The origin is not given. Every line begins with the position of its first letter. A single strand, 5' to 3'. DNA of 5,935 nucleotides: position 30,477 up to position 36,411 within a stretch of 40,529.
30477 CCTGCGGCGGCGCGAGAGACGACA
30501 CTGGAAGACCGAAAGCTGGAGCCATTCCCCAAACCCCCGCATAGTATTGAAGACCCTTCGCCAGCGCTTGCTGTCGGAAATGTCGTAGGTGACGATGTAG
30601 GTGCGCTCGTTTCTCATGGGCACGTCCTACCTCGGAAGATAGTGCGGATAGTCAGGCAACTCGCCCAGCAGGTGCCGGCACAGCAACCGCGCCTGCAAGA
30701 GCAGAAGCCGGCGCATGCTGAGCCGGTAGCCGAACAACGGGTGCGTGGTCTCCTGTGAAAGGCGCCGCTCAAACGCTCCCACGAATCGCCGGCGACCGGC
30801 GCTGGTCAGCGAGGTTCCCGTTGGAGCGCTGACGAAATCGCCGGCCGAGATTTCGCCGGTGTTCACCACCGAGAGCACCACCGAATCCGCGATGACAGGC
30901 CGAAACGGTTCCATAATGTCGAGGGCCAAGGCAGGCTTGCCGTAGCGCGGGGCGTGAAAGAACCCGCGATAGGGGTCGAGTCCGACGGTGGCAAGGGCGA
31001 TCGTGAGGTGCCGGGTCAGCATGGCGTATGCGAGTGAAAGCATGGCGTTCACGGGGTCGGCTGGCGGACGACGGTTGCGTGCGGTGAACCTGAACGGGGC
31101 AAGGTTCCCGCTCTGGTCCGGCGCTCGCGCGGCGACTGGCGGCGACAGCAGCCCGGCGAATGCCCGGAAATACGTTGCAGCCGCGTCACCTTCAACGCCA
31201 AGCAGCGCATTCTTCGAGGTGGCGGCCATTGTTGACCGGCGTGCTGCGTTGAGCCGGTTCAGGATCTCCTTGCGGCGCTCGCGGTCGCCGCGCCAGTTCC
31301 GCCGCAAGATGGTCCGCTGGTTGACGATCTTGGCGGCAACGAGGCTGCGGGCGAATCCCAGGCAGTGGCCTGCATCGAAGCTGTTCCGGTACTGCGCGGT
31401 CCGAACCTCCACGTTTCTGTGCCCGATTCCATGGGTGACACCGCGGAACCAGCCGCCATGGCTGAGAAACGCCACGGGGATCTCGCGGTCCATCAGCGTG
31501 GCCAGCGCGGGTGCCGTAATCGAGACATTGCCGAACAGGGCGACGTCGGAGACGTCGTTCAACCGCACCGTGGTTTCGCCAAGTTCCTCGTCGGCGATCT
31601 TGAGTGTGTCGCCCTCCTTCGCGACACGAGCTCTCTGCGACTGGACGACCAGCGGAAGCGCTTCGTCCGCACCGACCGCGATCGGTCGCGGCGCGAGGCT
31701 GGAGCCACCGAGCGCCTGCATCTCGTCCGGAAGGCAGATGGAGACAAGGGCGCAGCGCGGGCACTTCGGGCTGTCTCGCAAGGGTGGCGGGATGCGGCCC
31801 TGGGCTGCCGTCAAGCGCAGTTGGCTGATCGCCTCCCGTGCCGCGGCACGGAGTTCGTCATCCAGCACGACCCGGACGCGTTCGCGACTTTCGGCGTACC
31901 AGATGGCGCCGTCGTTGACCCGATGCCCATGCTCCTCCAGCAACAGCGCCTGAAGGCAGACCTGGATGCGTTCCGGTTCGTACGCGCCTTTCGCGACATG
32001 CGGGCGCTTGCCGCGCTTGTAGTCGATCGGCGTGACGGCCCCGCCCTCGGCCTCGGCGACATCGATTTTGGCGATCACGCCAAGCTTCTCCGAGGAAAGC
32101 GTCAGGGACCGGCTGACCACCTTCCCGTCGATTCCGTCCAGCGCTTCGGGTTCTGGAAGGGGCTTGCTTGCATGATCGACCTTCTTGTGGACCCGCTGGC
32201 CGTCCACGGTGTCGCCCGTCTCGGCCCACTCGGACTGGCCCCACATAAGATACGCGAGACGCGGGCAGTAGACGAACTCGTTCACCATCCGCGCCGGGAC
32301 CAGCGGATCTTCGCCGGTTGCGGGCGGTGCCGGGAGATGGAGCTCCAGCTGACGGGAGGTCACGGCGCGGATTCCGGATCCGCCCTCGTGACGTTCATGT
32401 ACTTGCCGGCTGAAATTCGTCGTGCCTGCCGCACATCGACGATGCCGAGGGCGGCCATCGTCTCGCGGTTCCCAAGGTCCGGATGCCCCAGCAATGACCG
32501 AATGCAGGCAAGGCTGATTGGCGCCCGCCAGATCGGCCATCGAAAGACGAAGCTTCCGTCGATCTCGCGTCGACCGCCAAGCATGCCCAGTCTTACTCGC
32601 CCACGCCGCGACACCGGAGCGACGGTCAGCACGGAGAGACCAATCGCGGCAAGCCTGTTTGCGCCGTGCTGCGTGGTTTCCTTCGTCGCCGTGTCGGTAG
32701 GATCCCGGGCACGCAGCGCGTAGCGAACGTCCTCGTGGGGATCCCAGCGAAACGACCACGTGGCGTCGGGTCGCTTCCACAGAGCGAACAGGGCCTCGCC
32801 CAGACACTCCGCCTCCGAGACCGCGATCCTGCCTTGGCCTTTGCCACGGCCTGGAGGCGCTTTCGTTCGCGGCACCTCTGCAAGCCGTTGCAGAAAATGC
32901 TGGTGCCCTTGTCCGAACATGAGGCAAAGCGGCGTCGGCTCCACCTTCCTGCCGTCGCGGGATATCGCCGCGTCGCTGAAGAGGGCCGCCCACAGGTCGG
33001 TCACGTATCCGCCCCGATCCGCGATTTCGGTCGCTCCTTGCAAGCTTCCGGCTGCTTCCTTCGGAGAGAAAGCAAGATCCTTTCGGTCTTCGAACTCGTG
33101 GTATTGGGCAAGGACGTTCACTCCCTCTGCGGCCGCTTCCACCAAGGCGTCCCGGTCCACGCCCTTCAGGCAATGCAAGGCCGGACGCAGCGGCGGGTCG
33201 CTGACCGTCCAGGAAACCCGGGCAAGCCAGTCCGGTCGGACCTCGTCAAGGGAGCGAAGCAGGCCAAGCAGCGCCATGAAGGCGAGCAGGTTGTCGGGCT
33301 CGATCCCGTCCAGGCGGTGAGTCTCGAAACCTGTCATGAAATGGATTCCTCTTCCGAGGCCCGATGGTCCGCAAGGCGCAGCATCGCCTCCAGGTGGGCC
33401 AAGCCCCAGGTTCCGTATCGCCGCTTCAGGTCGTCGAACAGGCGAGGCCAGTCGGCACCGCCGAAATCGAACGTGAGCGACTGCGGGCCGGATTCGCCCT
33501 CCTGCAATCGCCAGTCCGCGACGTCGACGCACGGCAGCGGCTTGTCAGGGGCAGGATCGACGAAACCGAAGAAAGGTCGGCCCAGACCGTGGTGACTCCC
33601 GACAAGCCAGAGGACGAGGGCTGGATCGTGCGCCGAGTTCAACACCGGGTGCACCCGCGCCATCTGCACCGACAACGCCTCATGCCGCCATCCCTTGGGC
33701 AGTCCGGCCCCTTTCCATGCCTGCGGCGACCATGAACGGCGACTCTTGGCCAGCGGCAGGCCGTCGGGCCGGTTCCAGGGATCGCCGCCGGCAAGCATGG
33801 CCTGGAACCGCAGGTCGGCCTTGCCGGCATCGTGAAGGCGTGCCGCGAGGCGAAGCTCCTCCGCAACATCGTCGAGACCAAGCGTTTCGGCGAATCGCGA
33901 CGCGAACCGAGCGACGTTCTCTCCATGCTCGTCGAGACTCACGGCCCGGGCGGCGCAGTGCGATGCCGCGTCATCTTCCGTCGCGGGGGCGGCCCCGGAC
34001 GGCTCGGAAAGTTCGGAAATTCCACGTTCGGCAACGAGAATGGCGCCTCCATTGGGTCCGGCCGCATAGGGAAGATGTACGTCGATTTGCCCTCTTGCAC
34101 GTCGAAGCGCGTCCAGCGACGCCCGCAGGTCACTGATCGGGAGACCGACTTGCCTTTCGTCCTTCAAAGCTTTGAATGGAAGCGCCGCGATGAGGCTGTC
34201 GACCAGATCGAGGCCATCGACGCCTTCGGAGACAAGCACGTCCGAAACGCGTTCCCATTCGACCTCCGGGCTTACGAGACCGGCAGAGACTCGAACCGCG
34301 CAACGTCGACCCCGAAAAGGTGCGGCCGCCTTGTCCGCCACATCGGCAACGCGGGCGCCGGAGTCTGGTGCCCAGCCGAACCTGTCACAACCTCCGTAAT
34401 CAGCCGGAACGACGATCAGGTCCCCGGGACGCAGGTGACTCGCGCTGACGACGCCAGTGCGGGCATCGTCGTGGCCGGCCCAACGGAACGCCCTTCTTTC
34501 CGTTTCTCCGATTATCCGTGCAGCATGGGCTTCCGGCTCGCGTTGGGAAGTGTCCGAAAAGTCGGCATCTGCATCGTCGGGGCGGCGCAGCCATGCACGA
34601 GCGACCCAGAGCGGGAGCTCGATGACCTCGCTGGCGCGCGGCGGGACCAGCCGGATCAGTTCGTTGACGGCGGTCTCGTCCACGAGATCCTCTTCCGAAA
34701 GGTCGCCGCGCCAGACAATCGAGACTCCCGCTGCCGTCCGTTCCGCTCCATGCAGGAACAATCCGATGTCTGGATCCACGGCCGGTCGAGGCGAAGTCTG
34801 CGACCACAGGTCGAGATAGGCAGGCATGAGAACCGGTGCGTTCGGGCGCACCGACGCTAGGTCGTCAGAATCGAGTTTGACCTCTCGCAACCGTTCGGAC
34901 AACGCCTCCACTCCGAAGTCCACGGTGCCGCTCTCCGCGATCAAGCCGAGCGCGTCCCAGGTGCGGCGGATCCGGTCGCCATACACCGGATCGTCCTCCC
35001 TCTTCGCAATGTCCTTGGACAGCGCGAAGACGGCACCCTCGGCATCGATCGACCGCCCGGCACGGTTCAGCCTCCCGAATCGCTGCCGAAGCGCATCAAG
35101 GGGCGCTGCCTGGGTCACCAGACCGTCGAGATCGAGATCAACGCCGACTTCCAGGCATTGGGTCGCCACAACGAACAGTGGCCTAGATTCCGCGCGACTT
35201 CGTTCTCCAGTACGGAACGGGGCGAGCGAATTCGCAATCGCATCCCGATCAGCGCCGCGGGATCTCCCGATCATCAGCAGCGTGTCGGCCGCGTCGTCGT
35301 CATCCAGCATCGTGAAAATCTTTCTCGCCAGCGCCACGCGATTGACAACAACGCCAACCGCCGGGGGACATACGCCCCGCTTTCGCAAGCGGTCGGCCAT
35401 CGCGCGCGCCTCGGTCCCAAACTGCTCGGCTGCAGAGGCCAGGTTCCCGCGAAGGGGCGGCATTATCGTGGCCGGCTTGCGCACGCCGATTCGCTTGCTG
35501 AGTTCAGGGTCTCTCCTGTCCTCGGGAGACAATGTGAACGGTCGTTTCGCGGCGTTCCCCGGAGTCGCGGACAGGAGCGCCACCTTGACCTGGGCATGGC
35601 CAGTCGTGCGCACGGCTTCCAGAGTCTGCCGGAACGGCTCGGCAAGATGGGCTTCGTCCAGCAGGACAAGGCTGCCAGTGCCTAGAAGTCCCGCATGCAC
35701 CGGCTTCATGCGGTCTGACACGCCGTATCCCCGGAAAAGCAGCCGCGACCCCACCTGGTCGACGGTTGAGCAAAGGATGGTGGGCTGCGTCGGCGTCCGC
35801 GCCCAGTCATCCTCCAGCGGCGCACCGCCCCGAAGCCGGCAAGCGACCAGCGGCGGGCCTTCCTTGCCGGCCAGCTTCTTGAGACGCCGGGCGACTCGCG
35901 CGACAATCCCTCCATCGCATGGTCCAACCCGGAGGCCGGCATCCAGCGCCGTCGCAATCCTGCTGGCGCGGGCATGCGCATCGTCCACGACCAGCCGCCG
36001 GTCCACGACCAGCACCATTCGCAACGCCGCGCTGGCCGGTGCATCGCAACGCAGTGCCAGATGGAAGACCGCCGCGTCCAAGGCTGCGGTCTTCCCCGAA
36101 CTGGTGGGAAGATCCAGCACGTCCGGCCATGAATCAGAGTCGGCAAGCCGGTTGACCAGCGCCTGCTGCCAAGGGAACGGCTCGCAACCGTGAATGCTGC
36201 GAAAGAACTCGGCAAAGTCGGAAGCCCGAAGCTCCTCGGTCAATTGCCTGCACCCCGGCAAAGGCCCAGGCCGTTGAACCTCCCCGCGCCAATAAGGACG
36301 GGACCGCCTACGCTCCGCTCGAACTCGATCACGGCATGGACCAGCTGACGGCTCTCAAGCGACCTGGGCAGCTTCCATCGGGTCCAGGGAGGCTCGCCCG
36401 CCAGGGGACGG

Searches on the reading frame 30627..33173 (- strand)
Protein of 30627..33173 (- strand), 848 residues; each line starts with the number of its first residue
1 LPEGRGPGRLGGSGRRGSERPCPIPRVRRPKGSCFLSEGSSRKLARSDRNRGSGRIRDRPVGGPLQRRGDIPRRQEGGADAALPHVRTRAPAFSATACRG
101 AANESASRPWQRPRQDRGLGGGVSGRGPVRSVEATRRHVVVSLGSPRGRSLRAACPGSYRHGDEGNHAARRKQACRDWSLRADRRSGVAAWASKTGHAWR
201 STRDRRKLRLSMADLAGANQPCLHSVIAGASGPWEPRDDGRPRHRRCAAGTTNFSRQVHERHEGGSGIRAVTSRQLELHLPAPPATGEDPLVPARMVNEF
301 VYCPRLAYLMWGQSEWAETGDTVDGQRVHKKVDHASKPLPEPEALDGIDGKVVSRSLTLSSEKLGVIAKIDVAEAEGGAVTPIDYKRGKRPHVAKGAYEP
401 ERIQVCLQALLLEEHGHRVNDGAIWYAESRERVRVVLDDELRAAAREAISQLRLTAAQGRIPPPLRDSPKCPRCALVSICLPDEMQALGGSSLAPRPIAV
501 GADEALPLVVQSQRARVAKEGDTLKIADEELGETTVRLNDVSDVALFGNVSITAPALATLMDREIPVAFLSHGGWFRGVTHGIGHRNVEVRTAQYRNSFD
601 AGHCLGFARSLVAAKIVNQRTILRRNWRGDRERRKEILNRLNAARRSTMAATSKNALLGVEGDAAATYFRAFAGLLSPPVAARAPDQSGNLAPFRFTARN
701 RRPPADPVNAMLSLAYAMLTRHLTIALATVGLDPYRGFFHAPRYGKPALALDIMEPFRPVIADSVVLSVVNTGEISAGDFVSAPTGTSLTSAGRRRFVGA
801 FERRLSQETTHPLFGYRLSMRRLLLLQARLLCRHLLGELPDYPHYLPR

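Call 26: search_protein_families(library=pfam, proteins=[window:30627-33173:-], max_evalue=0.001)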
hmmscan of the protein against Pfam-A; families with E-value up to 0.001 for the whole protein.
window:30627-33173:- (848 aa): 3 families
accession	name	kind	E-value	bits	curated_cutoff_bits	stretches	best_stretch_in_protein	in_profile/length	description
PF01867.21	Cas_Cas1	-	8.3e-85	284.8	22.3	1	508-802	1-282/283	CRISPR associated protein Cas1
PF01930.23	Cas_Cas4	-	1.6e-20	74.2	22.7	1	296-481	4-159/160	Domain of unknown function DUF83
PF12705.13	PDDEXK_1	-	2.9e-08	34.4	22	1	328-480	99-246/247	PD-(D/E)XK nuclease superfamily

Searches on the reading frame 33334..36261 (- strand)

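Call 26: search_protein_families(library=pfam, proteins=[window:33334-36261:-], max_evalue=0.001)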
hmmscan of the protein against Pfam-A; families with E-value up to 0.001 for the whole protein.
window:33334-36261:- (975 aa): 4 families
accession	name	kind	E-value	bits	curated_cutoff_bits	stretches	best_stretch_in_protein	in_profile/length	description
PF22590.2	Cas3-like_C_2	-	1.4e-17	64.4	27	1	302-402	5-105/106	CRISPR-associated nuclease/helicase Cas3, C-terminal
PF18019.7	Cas3_HD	-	6.8e-07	29.9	23.1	1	784-892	39-130/207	Cas3, HD domain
PF00270.35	DEAD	-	3.3e-06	27.4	26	1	50-237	20-163/167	DEAD/DEAH box helicase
PF01966.28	HD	-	8.8e-05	23.2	22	0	777-815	2-39/116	HD domain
